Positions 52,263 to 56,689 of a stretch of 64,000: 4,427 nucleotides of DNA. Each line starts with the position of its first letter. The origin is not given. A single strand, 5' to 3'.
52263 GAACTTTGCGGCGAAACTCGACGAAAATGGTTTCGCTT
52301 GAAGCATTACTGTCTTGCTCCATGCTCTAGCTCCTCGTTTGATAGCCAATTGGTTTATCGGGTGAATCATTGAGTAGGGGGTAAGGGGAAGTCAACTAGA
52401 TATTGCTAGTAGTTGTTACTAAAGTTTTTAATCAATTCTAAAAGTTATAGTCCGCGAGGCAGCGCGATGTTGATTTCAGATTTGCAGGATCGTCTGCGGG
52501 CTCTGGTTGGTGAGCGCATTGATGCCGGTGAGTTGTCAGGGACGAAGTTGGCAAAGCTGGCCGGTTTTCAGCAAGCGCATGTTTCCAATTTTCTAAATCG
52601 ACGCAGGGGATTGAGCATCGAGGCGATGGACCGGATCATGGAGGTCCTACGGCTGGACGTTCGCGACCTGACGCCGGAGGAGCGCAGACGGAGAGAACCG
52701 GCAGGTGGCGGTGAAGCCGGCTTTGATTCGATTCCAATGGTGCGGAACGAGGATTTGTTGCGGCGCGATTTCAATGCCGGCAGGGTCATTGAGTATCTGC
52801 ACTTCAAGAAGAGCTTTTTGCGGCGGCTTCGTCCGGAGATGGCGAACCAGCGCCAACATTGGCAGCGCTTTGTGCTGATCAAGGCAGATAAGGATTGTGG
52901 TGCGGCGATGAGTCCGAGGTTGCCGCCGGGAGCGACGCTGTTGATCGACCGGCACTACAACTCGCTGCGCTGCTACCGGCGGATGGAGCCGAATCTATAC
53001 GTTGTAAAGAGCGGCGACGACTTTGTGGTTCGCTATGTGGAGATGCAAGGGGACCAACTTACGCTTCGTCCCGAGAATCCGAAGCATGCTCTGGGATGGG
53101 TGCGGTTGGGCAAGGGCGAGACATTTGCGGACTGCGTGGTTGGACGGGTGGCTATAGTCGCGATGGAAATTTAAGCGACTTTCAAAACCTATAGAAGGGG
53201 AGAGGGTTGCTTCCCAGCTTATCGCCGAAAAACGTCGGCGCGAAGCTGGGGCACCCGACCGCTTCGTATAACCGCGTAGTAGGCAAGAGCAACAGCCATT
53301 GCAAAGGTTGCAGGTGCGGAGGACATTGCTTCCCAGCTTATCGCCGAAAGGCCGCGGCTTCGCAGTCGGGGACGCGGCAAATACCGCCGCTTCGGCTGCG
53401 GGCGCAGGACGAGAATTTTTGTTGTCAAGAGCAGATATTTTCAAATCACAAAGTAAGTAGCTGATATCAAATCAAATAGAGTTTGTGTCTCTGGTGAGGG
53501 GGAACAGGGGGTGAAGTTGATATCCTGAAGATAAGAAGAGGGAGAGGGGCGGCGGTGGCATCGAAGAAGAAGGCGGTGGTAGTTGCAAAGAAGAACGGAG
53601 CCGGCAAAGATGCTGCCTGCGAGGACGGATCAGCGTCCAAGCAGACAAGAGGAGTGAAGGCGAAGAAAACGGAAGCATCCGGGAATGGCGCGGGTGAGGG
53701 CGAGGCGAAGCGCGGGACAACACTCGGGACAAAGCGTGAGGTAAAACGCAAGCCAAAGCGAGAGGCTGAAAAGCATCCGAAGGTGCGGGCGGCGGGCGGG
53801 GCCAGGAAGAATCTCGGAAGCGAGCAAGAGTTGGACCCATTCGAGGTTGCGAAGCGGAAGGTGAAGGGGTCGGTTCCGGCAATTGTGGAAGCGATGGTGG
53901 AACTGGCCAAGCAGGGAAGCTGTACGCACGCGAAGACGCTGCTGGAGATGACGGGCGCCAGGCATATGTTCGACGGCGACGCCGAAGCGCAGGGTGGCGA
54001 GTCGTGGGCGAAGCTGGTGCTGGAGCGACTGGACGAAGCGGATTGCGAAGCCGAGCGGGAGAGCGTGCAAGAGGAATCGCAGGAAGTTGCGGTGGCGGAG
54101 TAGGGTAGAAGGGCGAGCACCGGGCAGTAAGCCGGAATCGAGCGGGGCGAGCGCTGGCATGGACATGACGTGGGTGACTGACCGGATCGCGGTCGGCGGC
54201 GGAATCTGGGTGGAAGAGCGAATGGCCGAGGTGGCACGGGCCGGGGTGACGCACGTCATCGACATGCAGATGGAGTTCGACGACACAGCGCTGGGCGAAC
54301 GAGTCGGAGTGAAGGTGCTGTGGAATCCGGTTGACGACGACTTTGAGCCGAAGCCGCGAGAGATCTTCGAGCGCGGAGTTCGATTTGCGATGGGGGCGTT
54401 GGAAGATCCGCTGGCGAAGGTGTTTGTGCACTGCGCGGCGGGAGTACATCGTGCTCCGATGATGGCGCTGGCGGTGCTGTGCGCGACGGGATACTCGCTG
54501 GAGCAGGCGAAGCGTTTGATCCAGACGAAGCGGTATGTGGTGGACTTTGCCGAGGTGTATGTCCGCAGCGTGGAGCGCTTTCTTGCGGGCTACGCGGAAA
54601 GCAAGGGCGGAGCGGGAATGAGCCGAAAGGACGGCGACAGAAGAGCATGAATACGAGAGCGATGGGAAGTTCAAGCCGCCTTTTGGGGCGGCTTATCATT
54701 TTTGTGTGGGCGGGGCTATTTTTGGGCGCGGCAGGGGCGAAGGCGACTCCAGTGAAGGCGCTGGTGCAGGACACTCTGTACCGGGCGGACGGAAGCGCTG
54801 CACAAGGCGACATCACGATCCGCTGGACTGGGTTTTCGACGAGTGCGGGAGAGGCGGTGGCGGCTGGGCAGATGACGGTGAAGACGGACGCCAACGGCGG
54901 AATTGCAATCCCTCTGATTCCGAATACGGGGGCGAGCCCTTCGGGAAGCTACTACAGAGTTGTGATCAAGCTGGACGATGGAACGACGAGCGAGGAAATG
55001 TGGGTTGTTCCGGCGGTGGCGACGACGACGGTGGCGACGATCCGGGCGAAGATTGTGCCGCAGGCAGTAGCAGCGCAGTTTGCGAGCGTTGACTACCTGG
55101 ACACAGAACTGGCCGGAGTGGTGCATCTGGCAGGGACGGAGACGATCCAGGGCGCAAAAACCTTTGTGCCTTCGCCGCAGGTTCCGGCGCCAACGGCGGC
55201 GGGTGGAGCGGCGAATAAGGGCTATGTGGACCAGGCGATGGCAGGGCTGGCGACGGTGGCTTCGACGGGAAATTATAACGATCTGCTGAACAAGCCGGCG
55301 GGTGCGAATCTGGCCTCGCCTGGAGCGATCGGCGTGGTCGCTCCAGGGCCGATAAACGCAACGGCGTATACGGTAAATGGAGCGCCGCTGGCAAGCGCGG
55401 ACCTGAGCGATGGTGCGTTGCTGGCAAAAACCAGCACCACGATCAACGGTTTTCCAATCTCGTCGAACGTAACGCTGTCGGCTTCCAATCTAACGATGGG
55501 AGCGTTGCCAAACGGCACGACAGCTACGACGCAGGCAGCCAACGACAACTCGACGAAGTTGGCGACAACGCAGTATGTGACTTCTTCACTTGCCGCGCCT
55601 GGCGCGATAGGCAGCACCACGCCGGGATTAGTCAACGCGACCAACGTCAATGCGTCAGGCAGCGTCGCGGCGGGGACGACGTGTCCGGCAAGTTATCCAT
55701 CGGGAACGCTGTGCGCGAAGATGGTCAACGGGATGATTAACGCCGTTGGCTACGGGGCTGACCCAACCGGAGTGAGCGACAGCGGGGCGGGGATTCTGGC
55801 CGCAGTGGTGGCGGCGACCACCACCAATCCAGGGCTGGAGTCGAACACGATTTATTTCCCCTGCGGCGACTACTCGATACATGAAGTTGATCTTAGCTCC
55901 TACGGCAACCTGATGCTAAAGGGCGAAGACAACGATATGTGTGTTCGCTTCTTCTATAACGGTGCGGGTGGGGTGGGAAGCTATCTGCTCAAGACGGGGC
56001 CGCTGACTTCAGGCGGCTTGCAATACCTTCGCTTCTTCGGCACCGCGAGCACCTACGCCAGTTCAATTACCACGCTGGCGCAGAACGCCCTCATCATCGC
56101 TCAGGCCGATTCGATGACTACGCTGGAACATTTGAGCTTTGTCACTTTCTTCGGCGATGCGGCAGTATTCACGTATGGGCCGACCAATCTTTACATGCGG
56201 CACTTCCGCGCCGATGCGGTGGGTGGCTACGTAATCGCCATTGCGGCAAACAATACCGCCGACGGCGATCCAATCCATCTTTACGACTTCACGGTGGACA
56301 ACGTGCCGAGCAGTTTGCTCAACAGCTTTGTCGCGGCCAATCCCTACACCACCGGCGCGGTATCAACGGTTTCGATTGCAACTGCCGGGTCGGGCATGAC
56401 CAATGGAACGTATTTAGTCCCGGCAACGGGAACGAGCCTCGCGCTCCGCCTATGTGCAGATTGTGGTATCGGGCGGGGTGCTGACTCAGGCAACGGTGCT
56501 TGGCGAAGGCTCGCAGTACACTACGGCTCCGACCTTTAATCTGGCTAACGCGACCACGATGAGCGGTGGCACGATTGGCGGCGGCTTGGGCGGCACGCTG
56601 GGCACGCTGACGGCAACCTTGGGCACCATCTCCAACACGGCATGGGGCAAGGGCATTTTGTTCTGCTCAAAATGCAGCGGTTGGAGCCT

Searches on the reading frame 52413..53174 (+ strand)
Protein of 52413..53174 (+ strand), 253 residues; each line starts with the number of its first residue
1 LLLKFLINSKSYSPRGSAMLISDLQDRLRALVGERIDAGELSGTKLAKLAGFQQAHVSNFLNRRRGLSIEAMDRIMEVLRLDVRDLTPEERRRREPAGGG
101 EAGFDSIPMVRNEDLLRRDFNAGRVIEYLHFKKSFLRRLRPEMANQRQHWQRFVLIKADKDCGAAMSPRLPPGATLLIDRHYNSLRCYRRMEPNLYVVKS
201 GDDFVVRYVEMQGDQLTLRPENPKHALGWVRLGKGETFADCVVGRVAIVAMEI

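Call 44: search_protein_families(library=pfam, proteins=[window:52413-53174:+], max_evalue=0.001)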
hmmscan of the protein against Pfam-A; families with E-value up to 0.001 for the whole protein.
window:52413-53174:+ (253 aa): 3 families
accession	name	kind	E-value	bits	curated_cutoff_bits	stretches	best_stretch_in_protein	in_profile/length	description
PF13560.12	HTH_31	-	5.2e-05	23.9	27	1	27-84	5-59/64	Helix-turn-helix domain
PF00717.28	Peptidase_S24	-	8.8e-05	22.6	23.3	1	163-226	42-99/116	Peptidase S24-like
PF13443.12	HTH_26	-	0.00052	20.6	22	1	42-86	12-57/63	Cro/C1-type HTH DNA-binding domain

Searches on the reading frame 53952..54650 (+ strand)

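Call 22: search_protein_families(library=pfam, proteins=[window:53952-54650:+], max_evalue=0.001)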
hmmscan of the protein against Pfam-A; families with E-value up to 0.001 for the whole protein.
window:53952-54650:+ (232 aa): 2 families
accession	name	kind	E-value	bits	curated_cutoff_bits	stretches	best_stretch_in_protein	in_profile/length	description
PF00782.25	DSPc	-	1e-09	38.8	33.5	1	93-197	13-117/133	Dual specificity phosphatase, catalytic domain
PF22785.1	Tc-R-P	-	0.00013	22.9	27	1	87-180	12-105/106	Polymorphic toxin system, DSP-PTPase phosphatase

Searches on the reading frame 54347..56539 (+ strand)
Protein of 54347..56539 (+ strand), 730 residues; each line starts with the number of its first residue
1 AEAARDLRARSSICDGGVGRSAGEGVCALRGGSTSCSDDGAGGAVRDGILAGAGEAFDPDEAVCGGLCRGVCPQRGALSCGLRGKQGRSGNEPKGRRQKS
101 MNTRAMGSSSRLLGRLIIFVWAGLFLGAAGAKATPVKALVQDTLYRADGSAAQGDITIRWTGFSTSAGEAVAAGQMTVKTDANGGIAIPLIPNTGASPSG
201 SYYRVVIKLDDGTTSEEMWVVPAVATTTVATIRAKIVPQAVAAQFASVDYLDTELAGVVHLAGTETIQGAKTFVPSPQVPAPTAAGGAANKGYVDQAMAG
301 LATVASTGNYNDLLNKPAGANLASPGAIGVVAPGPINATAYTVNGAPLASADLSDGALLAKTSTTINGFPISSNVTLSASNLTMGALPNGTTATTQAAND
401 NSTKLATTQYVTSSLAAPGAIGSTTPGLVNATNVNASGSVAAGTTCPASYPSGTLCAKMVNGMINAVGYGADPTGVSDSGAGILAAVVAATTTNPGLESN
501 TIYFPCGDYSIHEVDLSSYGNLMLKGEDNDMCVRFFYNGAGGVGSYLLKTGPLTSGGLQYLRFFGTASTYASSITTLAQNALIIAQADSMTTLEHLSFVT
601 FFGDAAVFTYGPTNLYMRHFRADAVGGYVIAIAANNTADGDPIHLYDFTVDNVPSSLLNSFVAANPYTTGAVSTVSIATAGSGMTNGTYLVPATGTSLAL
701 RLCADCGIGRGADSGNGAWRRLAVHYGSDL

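Call 22: search_protein_families(library=pfam, proteins=[window:54347-56539:+], max_evalue=0.001)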
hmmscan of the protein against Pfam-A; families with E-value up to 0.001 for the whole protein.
window:54347-56539:+ (730 aa): 1 family
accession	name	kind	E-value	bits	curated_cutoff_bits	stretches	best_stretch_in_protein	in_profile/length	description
PF12708.12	Pect-lyase_RHGA_epim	-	9.1e-08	32.6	27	1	464-655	2-183/213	Rhamnogalacturonase A/epimerase, pectate lyase-like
